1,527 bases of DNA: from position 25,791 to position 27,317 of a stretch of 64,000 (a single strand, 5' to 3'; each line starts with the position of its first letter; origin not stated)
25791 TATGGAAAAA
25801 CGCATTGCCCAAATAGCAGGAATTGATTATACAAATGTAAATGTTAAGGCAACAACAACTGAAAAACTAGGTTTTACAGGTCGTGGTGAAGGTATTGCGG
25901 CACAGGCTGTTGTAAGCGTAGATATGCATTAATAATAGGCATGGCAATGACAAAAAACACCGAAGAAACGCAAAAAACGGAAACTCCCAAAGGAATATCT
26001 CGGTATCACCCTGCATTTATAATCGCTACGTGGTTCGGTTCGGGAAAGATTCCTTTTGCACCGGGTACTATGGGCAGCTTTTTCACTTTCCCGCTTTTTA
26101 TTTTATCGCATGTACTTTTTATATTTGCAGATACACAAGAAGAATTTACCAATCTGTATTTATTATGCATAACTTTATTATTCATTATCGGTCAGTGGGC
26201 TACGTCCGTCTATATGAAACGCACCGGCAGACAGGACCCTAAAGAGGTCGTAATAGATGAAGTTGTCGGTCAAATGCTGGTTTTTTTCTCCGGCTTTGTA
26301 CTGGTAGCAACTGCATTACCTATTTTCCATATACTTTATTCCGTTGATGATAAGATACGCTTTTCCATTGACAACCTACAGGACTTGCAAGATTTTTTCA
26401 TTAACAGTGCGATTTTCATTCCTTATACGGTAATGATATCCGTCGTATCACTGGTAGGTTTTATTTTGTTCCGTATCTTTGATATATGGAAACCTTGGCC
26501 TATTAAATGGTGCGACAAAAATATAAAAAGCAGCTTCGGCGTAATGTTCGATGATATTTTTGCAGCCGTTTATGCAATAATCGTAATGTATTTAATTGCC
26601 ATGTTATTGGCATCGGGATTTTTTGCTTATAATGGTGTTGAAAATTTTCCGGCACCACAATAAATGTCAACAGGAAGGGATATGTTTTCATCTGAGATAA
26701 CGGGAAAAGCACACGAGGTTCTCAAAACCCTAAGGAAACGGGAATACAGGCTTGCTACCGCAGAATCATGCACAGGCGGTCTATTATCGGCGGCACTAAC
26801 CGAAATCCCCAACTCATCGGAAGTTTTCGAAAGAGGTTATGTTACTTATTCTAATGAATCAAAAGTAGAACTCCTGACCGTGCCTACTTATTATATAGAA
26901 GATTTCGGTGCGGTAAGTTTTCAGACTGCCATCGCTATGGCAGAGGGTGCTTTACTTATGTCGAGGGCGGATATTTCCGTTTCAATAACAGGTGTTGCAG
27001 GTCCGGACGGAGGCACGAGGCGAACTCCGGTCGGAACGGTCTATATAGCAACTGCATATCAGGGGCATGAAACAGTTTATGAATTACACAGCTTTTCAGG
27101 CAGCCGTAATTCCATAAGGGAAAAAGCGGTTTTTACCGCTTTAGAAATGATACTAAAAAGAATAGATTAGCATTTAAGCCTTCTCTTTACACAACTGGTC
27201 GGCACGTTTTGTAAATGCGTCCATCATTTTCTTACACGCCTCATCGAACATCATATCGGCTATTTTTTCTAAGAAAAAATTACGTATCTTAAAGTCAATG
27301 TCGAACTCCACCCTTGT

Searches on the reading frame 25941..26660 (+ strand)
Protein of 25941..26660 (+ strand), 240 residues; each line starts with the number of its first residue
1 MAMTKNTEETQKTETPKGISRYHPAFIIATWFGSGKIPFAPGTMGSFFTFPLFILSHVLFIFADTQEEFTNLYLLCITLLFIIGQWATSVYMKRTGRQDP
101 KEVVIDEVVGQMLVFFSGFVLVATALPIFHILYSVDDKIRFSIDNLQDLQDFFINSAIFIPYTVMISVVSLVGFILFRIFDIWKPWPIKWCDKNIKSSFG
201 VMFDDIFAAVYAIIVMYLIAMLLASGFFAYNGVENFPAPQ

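Call 75: search_protein_families(library=pfam, max_evalue=0.00001, proteins=[window:25941-26660:+])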
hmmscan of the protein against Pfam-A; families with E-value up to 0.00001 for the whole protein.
window:25941-26660:+ (240 aa): 1 family
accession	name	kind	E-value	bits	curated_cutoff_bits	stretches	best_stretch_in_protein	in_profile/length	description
PF04608.18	PgpA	-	8.1e-40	136.5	28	1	27-219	1-140/141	Phosphatidylglycerophosphatase A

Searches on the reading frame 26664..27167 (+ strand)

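Call 75: search_protein_families(library=pfam, max_evalue=0.00001, proteins=[window:26664-27167:+])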
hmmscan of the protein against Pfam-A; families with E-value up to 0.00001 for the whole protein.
window:26664-27167:+ (168 aa): 1 family
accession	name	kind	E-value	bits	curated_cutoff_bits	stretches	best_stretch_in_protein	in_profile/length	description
PF02464.23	CinA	-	1.2e-53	181.3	23.5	1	16-166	5-154/155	Competence-damaged protein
